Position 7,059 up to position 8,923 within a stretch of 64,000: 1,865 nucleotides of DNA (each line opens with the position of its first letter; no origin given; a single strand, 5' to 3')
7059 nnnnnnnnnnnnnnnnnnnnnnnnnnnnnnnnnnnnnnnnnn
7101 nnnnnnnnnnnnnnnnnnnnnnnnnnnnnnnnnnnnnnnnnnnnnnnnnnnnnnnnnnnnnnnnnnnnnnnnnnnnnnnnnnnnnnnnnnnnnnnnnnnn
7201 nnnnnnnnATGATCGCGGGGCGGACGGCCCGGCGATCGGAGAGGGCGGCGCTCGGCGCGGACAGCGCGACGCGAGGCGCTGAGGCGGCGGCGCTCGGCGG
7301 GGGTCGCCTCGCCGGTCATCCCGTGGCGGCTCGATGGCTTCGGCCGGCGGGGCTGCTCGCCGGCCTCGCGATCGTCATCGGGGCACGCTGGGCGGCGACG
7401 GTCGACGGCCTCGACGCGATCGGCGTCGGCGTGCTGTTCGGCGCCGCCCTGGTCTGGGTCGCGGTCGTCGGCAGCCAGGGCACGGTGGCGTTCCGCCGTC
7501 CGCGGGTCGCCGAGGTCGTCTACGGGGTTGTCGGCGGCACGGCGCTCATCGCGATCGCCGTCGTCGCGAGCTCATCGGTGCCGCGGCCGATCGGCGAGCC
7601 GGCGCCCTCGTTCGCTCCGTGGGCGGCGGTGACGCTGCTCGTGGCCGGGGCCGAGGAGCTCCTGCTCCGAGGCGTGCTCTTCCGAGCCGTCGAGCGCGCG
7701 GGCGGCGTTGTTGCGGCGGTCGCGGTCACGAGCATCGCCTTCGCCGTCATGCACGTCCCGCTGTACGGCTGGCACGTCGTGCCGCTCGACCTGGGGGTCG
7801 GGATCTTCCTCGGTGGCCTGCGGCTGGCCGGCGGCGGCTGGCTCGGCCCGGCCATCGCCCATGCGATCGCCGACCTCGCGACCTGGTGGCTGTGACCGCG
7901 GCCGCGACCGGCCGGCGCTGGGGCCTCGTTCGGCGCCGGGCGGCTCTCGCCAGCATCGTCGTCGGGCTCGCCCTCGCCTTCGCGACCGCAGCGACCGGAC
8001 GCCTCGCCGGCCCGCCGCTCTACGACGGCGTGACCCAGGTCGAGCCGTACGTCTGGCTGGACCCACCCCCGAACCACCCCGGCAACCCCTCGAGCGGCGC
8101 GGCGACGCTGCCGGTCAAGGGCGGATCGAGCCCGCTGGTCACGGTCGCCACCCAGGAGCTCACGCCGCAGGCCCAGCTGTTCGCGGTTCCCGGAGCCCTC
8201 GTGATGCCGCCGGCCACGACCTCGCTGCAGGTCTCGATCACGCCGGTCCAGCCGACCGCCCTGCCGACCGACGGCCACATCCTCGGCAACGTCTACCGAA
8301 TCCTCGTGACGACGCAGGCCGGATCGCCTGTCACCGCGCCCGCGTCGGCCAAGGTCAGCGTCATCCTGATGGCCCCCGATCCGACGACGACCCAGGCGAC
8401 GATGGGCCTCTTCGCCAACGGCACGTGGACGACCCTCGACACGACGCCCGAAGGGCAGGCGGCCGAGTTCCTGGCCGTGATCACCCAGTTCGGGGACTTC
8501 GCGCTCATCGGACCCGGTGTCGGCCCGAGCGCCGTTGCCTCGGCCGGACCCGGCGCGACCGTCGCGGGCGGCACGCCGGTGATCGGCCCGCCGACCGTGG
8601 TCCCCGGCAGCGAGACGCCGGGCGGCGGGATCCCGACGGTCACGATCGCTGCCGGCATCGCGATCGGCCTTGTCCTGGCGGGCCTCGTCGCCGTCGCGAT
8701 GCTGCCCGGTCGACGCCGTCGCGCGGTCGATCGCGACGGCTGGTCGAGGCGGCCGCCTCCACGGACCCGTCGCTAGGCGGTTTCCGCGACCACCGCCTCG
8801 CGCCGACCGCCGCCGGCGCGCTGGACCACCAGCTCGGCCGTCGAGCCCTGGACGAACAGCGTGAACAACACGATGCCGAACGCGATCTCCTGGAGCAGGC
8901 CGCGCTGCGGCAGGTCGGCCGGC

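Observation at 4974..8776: Paralogous pair of secreted, C-terminally anchored proteins of unknown family brackets an orphan solute-binding protein and a CPBP protease, directly downstream of the copper locus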

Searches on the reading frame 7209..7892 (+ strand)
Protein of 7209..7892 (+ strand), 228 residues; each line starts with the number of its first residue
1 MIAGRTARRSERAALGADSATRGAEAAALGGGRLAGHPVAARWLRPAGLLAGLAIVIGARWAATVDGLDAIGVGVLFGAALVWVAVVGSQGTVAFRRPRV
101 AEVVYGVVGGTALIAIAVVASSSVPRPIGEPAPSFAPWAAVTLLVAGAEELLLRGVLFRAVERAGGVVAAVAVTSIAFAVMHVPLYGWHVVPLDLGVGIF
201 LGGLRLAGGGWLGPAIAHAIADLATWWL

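Call 8: search_protein_families(library=pfam, proteins=[window:7209-7892:+], max_evalue=0.1)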
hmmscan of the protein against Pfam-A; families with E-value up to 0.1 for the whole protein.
window:7209-7892:+ (228 aa): 1 family
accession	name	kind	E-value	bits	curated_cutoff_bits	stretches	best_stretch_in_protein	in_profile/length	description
PF02517.21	Rce1-like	-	3.7e-14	53.2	22.4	1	135-223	5-92/93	Type II CAAX prenyl endopeptidase Rce1-like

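Call 9: search_protein_families(library=ncbifam, proteins=[window:7209-7892:+], max_evalue=0.1)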
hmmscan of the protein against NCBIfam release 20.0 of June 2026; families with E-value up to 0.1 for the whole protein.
window:7209-7892:+ (228 aa): 4 families
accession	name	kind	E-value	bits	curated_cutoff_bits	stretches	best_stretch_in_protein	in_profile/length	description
NF041647.1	ABC_perm_CPBP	equivalog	1.1e-07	31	435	1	70-220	458-625/636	ABC transporter permease subunit/CPBP intramembrane protease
NF040589.1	CPBP_Synerg_MrtS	equivalog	3.5e-06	27.3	130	1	113-227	49-165/170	Synerg-CTERM system glutamic-type intramembrane protease MrtS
NF033192.3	CPBP_JDVT_MrtJ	equivalog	8.6e-05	23.2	75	1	144-222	7-92/98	JDVT-CTERM system glutamic-type intramembrane protease MrtJ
NF040914.1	Mrt_core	domain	0.0076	16.3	100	1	142-224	8-100/108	myxosortase family intramembrane protease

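Call 91: find_homologous_proteins(query=window:7209-7892:+, max_evalue=0.00001)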
Query window:7209-7892:+ (228 aa): 831 proteins with E <= 0.00001 among 8000 candidates; the best 120 are listed.
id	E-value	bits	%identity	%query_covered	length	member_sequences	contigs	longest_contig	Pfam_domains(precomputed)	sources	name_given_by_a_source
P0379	1.7e-107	376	99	83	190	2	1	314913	PF02517.22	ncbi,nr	ncbi:MAG TPA: CPBP family intramembrane glutamic endopeptidase [Candidatus Limnocylindrales bacteriu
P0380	1.7e-64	236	66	82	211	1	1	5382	PF02517.22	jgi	jgi:membrane protease YdiL (CAAX protease family)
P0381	6.4e-64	234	59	100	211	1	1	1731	PF02517.22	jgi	jgi:membrane protease YdiL (CAAX protease family)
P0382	3.9e-63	231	66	82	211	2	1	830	PF02517.22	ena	-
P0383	8.5e-63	230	64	92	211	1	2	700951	PF02517.22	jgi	jgi:CAAX protease family protein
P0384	8.8e-62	227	66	82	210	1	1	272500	PF02517.22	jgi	jgi:membrane protease YdiL (CAAX protease family)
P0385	1.5e-59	220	66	82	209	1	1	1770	PF02517.22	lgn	-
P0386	2.2e-59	219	62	82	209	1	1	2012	PF02517.22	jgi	jgi:membrane protease YdiL (CAAX protease family)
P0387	4.2e-59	218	61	87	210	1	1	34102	PF02517.22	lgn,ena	-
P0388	2.9e-58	215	64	82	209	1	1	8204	PF02517.22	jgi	-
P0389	1.5e-57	213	58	86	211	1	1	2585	PF02517.22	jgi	jgi:membrane protease YdiL (CAAX protease family)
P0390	8.7e-57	211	63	83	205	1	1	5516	PF02517.22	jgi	-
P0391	1.0e-56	210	64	69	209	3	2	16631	PF02517.22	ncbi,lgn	-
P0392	2.0e-56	209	62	82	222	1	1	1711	PF02517.22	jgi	jgi:membrane protease YdiL (CAAX protease family)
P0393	4.8e-56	208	62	81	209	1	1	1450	PF02517.22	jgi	jgi:membrane protease YdiL (CAAX protease family)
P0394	7.0e-56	208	65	68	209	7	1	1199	PF02517.22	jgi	-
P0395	2.2e-55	206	61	82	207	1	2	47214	PF02517.22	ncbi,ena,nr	ncbi:MAG TPA: CPBP family glutamic-type intramembrane protease [Candidatus Limnocylindrales bacteriu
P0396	2.9e-55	206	62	82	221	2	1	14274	PF02517.22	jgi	jgi:membrane protease YdiL (CAAX protease family)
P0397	3.0e-55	205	60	87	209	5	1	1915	PF02517.22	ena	-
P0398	7.2e-55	204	82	46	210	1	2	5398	PF02517.22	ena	-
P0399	1.4e-54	203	59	82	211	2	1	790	PF02517.22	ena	-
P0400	1.5e-54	203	83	46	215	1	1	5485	PF02517.22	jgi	jgi:membrane protease YdiL (CAAX protease family)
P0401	4.7e-54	202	59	81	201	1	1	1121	PF02517.22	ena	-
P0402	6.6e-54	201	59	87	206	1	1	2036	PF02517.22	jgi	jgi:membrane protease YdiL (CAAX protease family)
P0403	2.9e-51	192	52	86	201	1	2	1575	PF02517.22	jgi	jgi:membrane protease YdiL (CAAX protease family)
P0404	4.7e-51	192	58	81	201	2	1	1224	PF02517.22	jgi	jgi:membrane protease YdiL (CAAX protease family)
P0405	5.4e-51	192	56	76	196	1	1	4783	PF02517.22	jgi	jgi:membrane protease YdiL (CAAX protease family)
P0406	8.0e-51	191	59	81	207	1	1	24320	PF02517.22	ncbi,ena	-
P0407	1.5e-50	190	59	81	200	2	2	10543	PF02517.22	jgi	jgi:membrane protease YdiL (CAAX protease family)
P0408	1.5e-50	190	59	81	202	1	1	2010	PF02517.22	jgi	jgi:membrane protease YdiL (CAAX protease family)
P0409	7.8e-50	188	58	81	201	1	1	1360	PF02517.22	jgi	jgi:membrane protease YdiL (CAAX protease family)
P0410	9.6e-50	187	56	84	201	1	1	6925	PF02517.22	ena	-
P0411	1.2e-49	187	55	84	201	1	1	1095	PF02517.22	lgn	-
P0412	1.5e-49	187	58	76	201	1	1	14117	PF02517.22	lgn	-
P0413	2.0e-49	186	56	84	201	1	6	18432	PF02517.22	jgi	jgi:membrane protease YdiL (CAAX protease family)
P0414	2.0e-49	186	58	81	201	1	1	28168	PF02517.22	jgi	jgi:membrane protease YdiL (CAAX protease family)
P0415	2.0e-49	186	56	84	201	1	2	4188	PF02517.22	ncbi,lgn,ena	-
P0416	2.2e-49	186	66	50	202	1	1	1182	PF02517.22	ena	-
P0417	2.7e-49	186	55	84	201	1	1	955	PF02517.22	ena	-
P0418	3.8e-49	186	57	76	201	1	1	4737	PF02517.22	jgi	jgi:membrane protease YdiL (CAAX protease family)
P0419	3.9e-49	185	55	84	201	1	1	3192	PF02517.22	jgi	-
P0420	4.0e-49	185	55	84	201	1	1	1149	PF02517.22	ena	-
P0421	6.1e-49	185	57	82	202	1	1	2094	PF02517.22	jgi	jgi:hypothetical protein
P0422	6.5e-49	185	55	81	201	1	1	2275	PF02517.22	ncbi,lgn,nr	ncbi:MAG TPA: CPBP family intramembrane glutamic endopeptidase [Candidatus Limnocylindrales bacteriu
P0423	9.2e-49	184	58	81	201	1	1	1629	PF02517.22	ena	-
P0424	9.8e-49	184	56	81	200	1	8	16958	PF02517.22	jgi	jgi:membrane protease YdiL (CAAX protease family)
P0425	1.1e-48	184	66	51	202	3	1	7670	PF02517.22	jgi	jgi:membrane protease YdiL (CAAX protease family)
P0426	1.2e-48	184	59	81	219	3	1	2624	PF02517.22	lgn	-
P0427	1.3e-48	184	55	86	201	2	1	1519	PF02517.22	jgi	jgi:membrane protease YdiL (CAAX protease family)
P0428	1.7e-48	183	59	79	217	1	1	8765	PF02517.22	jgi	jgi:membrane protease YdiL (CAAX protease family)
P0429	1.8e-48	183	53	91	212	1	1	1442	PF02517.22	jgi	jgi:membrane protease YdiL (CAAX protease family)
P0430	2.3e-48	183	54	82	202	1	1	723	PF02517.22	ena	-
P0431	2.3e-48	183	58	81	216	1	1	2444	PF02517.22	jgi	jgi:membrane protease YdiL (CAAX protease family)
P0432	2.3e-48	183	59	83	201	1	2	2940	PF02517.22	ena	-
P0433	3.3e-48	182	54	96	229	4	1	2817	PF02517.22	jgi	jgi:membrane protease YdiL (CAAX protease family)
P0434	3.8e-48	182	55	81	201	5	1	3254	PF02517.22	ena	-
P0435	4.4e-48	182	53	86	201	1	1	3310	PF02517.22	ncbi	-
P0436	6.0e-48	182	56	79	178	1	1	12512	PF02517.22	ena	-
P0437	7.3e-48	181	56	80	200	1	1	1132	PF02517.22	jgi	jgi:membrane protease YdiL (CAAX protease family)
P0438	8.6e-48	181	64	51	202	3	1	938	PF02517.22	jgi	jgi:membrane protease YdiL (CAAX protease family)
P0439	8.8e-48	181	56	82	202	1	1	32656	PF02517.22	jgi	jgi:membrane protease YdiL (CAAX protease family)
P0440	9.9e-48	181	59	83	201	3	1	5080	PF02517.22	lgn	-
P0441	1.1e-47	181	55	74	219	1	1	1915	PF02517.22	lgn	-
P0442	1.2e-47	181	56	81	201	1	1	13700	PF02517.22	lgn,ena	-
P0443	1.2e-47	181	55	82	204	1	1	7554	PF02517.22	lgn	-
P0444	1.6e-47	180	56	81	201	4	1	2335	PF02517.22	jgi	jgi:membrane protease YdiL (CAAX protease family)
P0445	1.6e-47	180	57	81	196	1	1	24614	PF02517.22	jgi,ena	-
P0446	1.7e-47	180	55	82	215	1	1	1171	PF02517.22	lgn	-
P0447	2.1e-47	180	50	81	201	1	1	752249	PF02517.22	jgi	jgi:membrane protease YdiL (CAAX protease family)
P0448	2.9e-47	179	58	81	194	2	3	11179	PF02517.22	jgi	-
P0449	3.1e-47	179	52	82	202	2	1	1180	PF02517.22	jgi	-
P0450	3.5e-47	179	55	84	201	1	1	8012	PF02517.22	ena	-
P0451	4.4e-47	179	55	83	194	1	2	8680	PF02517.22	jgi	jgi:membrane protease YdiL (CAAX protease family)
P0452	4.5e-47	179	56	84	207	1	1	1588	PF02517.22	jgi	jgi:membrane protease YdiL (CAAX protease family)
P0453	7.0e-47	178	56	79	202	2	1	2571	PF02517.22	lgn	-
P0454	8.2e-47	178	57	74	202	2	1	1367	PF02517.22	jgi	-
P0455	8.4e-47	178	56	85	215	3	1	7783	PF02517.22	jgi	jgi:membrane protease YdiL (CAAX protease family)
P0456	1.0e-46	178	56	77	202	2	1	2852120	PF02517.22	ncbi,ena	-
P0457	1.1e-46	177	53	82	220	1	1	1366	PF02517.22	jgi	jgi:membrane protease YdiL (CAAX protease family)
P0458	1.2e-46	177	55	82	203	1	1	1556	PF02517.22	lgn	-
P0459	1.3e-46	177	54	81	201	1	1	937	PF02517.22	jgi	jgi:membrane protease YdiL (CAAX protease family)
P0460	1.5e-46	177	57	82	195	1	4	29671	PF02517.22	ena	-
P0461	1.5e-46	177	54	84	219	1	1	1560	PF02517.22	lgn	-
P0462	1.5e-46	177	54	82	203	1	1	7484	PF02517.22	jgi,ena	-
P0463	1.8e-46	177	56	82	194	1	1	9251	PF02517.22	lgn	-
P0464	1.9e-46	177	55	82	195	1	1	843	PF02517.22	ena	-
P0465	2.2e-46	176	56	81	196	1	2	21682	PF02517.22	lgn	-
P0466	2.8e-46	176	55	85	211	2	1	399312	PF02517.22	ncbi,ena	-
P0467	3.1e-46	176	57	72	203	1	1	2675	PF02517.22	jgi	jgi:membrane protease YdiL (CAAX protease family)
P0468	3.2e-46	176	55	82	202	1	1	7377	PF02517.22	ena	-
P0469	3.5e-46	176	51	90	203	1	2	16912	PF02517.22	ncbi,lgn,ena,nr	ncbi:MAG TPA: CPBP family intramembrane glutamic endopeptidase [Candidatus Limnocylindrales bacteriu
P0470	4.3e-46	176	56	82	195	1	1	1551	PF02517.22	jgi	jgi:membrane protease YdiL (CAAX protease family)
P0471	4.7e-46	175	55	82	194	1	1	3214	PF02517.22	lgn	-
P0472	5.5e-46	175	56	81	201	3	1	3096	PF02517.22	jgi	jgi:membrane protease YdiL (CAAX protease family)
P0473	6.0e-46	175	55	86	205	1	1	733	PF02517.22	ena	-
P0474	7.5e-46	175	51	83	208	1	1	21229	PF02517.22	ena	-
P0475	7.7e-46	175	56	81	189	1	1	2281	PF02517.22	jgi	jgi:membrane protease YdiL (CAAX protease family)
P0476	8.2e-46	175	56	79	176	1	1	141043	PF02517.22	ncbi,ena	-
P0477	9.5e-46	174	53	86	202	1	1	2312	PF02517.22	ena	-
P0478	1.0e-45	174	52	86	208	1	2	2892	PF02517.22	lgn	-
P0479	1.0e-45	174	55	84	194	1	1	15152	PF02517.22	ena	-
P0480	1.0e-45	174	52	82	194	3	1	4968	PF02517.22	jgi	-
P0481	1.1e-45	174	57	81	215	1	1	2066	PF02517.22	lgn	-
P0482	1.3e-45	174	51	64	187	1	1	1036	PF02517.22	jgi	-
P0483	1.5e-45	174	56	82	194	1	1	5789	PF02517.22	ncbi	-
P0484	1.5e-45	174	57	83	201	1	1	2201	PF02517.22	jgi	jgi:membrane protease YdiL (CAAX protease family)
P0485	1.6e-45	174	57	81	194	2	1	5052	PF02517.22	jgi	jgi:membrane protease YdiL (CAAX protease family)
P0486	1.6e-45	174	54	81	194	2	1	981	PF02517.22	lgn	-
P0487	1.8e-45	174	55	83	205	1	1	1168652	PF02517.22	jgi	jgi:membrane protease YdiL (CAAX protease family)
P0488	1.9e-45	173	56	82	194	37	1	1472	PF02517.22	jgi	jgi:membrane protease YdiL (CAAX protease family)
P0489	2.1e-45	173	53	83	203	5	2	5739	PF02517.22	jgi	jgi:membrane protease YdiL (CAAX protease family)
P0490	2.3e-45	173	57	81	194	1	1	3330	PF02517.22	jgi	jgi:membrane protease YdiL (CAAX protease family)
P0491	2.7e-45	173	56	69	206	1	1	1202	PF02517.22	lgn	-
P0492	3.3e-45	173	55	82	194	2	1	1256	PF02517.22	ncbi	-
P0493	3.6e-45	172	55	82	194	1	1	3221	PF02517.22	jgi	jgi:membrane protease YdiL (CAAX protease family)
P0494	3.7e-45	172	52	89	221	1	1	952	PF02517.22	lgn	-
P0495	4.1e-45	172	54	81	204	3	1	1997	PF02517.22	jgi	-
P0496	4.7e-45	172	56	79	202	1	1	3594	PF02517.22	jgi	jgi:membrane protease YdiL (CAAX protease family)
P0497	5.2e-45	172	55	81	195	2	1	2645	PF02517.22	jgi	jgi:membrane protease YdiL (CAAX protease family)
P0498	5.5e-45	172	56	83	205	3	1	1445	PF02517.22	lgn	-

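Call 92: find_encoding_contigs(protein=P0487, flank=7000, max_places=1)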
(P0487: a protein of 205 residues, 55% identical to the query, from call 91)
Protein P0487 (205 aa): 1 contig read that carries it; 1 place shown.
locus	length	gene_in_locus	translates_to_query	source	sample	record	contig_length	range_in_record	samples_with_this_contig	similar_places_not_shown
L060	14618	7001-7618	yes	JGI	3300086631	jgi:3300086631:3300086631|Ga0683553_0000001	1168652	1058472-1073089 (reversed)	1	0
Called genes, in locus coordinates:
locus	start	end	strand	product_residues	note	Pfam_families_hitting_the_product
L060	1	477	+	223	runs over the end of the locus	-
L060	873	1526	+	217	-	-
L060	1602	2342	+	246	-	-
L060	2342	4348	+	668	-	PF04234:CopC, PF05425:CopD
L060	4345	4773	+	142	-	PF14347:DUF4399 (faint)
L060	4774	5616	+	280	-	-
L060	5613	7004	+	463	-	PF13433:Peripla_BP_5 (weak), PF13458:Peripla_BP_6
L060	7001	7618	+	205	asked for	PF02517:Rce1-like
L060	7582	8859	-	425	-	PF00999:Na_H_Exchanger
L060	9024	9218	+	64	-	PF12728:HTH_17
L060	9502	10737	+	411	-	PF02771:Acyl-CoA_dh_N, PF02770:Acyl-CoA_dh_M, PF00441:Acyl-CoA_dh_1, PF08028:Acyl-CoA_dh_2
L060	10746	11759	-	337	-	PF00892:EamA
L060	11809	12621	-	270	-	PF01035:DNA_binding_1, PF02805:Ada_Zn_binding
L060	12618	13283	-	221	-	PF04542:Sigma70_r2, PF08281:Sigma70_r4_2, PF04545:Sigma70_r4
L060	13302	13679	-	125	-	PF13473:Cupredoxin_1 (weak), PF00127:Copper-bind (weak)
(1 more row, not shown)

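Call 93: find_encoding_contigs(protein=P0476, flank=7000, max_places=1)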
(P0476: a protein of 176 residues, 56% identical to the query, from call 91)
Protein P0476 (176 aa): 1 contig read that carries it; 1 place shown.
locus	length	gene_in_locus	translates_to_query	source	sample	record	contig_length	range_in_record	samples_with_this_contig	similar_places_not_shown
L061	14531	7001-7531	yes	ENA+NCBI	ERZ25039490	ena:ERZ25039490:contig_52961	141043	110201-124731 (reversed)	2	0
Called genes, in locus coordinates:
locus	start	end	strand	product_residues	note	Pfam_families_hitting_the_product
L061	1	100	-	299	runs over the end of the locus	PF00149:Metallophos, PF12850:Metallophos_2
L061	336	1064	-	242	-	-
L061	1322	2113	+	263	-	-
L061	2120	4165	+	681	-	PF04234:CopC, PF05425:CopD, PF13115:YtkA (faint)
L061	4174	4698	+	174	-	PF14347:DUF4399 (faint)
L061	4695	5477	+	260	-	-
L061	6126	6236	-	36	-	-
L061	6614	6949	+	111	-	-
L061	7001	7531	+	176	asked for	PF02517:Rce1-like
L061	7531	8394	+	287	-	-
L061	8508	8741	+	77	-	-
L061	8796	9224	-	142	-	PF01297:ZnuA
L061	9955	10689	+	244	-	-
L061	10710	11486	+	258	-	PF00884:Sulfatase (weak)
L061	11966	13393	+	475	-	PF01555:N6_N4_Mtase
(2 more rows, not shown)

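Call 94: find_encoding_contigs(protein=P0379, flank=9000, max_places=1)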
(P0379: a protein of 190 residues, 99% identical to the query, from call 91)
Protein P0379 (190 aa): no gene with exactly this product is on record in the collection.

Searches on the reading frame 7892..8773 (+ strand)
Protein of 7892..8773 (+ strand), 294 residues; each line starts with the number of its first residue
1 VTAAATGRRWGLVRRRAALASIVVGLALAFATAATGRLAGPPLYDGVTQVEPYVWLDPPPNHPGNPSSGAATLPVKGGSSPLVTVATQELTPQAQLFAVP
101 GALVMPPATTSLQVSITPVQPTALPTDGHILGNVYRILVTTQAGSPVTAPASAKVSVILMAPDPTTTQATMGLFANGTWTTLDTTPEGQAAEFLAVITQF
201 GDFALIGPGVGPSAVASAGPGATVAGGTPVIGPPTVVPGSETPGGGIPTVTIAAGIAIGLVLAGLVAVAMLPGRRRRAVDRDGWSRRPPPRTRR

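Call 8: search_protein_families(library=pfam, proteins=[window:7892-8773:+], max_evalue=0.1)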
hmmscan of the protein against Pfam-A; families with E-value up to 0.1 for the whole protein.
window:7892-8773:+ (294 aa): 0 families

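Call 9: search_protein_families(library=ncbifam, proteins=[window:7892-8773:+], max_evalue=0.1)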
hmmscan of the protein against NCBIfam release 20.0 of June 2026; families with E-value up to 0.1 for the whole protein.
window:7892-8773:+ (294 aa): 1 family
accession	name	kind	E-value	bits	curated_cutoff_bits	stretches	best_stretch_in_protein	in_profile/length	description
NF041740.1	choice_anch_T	equivalog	0.002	17.3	70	1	109-204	50-147/259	choice-of-anchor T family protein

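Call 79: predict_structure(alignment_id=A3)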
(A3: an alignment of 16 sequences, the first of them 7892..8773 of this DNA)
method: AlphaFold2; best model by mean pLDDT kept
length: 294 residues; sequences in the alignment: 16
mean_pLDDT: 80.4   pTM: 0.60
mean pLDDT of the five models: 80.4, 80.0, 79.3, 79.0, 78.6
residues with pLDDT >= 90: 149; 70-90: 58; 50-70: 47; < 50: 40
segments of 3 or more residues with pLDDT < 50: 1-3, 215-229, 239-246, 274-285
pLDDT, mean of each block of 10 residues (from residue 1): 53 80 87 66 60 91 94 96 97 97 97 98 94 98 96 95 94 97 88 96 95 54 49 56 50 81 83 49 53 55
secondary structure, 60 per line:
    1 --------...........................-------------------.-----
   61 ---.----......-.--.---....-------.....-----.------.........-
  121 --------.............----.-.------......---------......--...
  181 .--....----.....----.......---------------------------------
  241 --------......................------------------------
elements in order: H9-35 E69-74 E83-86 E94-98 E111-119 E129-141 E155-160 E170-175 E178-181 E184-187 E192-196 E201-207 H249-270
